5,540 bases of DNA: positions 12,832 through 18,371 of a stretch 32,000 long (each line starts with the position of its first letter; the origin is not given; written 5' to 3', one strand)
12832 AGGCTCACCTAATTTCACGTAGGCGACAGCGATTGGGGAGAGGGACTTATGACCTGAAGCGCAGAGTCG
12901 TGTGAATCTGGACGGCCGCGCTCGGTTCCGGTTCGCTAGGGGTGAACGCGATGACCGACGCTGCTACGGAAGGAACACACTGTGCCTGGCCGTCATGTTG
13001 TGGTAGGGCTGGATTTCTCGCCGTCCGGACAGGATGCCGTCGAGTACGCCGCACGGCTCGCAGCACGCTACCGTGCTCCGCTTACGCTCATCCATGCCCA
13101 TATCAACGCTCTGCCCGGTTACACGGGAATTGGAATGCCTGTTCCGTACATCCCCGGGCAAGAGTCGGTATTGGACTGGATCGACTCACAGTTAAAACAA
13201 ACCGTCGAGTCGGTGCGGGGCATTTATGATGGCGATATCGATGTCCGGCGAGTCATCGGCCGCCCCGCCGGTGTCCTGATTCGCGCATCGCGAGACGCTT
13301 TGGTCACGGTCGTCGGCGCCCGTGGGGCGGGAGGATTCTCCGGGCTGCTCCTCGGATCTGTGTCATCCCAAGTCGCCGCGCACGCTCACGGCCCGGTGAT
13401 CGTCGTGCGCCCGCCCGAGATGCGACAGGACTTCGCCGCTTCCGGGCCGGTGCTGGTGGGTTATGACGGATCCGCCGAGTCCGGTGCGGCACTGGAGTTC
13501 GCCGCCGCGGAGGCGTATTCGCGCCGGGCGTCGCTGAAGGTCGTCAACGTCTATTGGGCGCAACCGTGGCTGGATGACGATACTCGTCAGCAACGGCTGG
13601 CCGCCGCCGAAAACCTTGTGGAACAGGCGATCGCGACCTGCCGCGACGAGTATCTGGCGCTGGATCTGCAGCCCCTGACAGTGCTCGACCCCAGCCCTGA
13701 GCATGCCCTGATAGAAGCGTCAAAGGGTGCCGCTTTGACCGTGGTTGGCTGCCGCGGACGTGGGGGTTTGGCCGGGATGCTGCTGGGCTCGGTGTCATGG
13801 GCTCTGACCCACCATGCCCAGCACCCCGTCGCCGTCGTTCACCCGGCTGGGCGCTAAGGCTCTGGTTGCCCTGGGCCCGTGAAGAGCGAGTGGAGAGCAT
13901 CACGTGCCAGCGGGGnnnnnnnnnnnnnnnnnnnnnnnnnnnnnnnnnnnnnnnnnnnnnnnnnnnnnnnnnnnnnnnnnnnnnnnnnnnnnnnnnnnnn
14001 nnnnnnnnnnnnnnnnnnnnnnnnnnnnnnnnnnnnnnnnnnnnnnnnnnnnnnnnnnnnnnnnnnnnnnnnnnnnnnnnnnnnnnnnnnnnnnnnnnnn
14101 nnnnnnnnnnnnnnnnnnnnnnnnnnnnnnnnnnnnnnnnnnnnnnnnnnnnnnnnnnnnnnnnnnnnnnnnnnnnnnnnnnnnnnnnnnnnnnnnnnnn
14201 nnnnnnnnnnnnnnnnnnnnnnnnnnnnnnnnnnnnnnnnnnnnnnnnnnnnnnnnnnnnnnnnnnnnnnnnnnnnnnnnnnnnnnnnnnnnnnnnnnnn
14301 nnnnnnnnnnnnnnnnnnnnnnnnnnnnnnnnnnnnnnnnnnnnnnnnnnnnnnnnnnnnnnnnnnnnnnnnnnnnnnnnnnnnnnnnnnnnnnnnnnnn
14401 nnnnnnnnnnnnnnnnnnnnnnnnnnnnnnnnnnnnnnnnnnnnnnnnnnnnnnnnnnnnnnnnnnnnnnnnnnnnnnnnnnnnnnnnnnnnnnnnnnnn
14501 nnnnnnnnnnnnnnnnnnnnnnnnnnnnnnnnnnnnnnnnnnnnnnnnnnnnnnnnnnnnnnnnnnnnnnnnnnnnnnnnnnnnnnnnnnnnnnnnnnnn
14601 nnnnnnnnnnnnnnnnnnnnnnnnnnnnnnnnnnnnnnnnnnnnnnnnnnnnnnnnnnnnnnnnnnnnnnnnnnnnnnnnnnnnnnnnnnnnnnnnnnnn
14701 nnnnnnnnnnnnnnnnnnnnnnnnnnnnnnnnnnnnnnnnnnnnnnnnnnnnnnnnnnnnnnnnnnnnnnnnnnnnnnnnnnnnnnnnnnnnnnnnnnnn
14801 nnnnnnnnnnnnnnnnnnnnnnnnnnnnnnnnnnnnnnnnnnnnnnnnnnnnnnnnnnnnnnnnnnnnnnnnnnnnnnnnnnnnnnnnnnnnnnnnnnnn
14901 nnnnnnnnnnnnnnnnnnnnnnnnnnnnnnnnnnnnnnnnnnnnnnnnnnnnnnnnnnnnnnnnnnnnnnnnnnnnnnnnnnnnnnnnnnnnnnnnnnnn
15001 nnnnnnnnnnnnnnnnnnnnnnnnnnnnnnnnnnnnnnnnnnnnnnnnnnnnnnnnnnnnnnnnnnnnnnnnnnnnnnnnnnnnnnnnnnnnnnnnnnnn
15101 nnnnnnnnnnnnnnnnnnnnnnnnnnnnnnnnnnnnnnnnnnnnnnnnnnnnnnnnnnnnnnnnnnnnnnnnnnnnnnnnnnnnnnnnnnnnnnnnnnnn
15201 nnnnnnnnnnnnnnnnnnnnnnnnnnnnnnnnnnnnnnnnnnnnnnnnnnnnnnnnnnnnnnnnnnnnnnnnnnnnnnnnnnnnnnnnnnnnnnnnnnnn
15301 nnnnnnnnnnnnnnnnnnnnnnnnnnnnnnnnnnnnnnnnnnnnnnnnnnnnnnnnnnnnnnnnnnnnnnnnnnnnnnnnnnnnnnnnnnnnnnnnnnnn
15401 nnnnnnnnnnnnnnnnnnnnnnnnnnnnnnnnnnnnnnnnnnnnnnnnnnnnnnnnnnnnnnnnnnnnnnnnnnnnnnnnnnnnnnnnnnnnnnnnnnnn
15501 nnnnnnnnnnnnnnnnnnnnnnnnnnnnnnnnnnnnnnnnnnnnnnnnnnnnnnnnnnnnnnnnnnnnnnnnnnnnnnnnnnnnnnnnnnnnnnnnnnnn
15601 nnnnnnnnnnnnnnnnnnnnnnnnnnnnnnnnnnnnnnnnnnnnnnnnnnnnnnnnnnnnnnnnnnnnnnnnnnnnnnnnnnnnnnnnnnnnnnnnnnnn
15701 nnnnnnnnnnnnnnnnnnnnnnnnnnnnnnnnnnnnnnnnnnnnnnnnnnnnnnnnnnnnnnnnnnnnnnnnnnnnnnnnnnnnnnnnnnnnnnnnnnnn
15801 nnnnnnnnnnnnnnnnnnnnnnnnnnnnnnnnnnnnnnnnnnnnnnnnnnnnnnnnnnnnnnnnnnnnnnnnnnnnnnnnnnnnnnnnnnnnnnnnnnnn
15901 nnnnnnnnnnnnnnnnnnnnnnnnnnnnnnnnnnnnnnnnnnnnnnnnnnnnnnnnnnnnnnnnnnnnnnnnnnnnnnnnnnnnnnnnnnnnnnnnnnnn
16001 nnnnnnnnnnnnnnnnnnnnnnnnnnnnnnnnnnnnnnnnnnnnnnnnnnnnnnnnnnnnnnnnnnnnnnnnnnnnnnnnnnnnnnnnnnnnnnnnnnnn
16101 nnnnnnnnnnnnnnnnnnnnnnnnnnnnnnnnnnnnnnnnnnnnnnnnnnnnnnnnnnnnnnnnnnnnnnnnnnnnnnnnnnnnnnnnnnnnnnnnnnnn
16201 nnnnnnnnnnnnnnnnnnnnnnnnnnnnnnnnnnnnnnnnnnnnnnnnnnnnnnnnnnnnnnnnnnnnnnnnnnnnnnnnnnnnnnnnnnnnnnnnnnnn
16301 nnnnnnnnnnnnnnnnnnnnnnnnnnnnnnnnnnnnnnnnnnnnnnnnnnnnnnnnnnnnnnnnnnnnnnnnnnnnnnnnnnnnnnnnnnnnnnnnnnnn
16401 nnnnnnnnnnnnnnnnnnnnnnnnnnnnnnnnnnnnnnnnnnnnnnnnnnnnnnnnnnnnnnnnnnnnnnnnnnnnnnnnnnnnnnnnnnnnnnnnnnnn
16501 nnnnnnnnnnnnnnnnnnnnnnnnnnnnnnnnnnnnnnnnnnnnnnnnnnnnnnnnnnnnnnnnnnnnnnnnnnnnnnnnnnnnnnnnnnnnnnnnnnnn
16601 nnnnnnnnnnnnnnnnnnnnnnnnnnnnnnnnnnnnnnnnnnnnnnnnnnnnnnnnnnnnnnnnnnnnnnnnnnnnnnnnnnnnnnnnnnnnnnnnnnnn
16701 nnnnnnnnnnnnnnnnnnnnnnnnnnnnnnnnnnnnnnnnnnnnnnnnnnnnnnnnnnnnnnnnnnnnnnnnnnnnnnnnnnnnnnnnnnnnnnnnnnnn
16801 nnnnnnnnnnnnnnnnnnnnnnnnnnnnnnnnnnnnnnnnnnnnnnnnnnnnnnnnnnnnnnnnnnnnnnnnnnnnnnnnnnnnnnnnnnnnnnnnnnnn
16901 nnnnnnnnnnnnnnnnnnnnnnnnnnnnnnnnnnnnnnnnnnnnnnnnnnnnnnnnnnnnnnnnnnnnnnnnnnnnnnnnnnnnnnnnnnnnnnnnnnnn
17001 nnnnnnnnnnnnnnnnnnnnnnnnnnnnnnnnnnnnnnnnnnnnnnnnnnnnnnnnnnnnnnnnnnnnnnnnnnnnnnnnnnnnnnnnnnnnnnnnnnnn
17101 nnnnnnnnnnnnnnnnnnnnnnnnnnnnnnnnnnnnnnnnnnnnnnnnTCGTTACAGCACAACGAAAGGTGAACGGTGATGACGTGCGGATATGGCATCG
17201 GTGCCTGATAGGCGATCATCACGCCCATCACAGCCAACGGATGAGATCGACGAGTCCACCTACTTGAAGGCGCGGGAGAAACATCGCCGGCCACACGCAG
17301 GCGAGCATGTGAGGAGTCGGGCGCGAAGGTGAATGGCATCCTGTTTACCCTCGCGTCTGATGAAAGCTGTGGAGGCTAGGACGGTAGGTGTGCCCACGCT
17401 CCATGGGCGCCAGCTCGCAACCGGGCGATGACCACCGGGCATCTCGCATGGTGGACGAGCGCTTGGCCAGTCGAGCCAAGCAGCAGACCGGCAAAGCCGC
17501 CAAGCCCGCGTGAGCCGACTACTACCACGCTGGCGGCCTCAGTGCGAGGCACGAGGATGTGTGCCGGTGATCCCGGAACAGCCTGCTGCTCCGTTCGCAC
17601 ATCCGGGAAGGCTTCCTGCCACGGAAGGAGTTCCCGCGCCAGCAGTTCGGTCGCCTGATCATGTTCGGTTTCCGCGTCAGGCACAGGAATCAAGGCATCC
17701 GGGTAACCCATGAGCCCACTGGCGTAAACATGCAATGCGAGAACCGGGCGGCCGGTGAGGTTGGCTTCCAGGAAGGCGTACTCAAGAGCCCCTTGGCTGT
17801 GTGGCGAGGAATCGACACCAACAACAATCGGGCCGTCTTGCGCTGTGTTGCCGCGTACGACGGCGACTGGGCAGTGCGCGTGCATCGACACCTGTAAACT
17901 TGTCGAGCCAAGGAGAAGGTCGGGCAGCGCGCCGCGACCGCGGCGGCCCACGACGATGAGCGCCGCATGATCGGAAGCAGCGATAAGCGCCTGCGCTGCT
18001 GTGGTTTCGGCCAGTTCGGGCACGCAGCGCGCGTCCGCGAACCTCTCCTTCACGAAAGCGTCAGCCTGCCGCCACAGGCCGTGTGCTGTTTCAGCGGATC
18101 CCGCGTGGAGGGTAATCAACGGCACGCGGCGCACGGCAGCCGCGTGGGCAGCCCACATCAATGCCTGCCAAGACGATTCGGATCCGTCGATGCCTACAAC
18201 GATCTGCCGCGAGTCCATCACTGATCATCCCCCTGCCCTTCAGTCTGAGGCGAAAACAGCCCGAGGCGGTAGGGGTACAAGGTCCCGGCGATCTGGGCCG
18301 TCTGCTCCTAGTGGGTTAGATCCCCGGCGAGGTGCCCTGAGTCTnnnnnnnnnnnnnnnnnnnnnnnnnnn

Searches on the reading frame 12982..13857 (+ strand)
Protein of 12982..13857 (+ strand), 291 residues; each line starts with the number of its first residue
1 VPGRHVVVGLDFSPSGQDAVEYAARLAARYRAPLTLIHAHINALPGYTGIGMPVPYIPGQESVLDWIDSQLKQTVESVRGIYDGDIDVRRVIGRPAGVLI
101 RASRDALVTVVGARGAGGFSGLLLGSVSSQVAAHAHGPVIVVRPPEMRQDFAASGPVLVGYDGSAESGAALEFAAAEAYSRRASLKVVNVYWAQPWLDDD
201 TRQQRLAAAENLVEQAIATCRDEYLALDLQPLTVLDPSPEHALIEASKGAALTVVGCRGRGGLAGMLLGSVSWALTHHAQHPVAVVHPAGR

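Call 5: search_protein_families(library=pfam, proteins=[window:12982-13857:+], max_evalue=0.01)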
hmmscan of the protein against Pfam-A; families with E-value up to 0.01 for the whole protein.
window:12982-13857:+ (291 aa): 1 family
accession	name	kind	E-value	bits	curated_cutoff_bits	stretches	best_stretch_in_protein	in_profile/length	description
PF00582.32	Usp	-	3e-46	157.9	24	2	4-143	3-141/141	Universal stress protein family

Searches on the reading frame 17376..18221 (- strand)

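Call 64: search_protein_families(library=pfam, proteins=[window:17376-18221:-], max_evalue=0.00001)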
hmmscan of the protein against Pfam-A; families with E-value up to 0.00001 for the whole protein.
window:17376-18221:- (281 aa): 1 family
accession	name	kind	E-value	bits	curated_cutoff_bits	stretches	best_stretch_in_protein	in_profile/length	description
PF00582.32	Usp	-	1.2e-49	169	24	2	131-267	4-141/141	Universal stress protein family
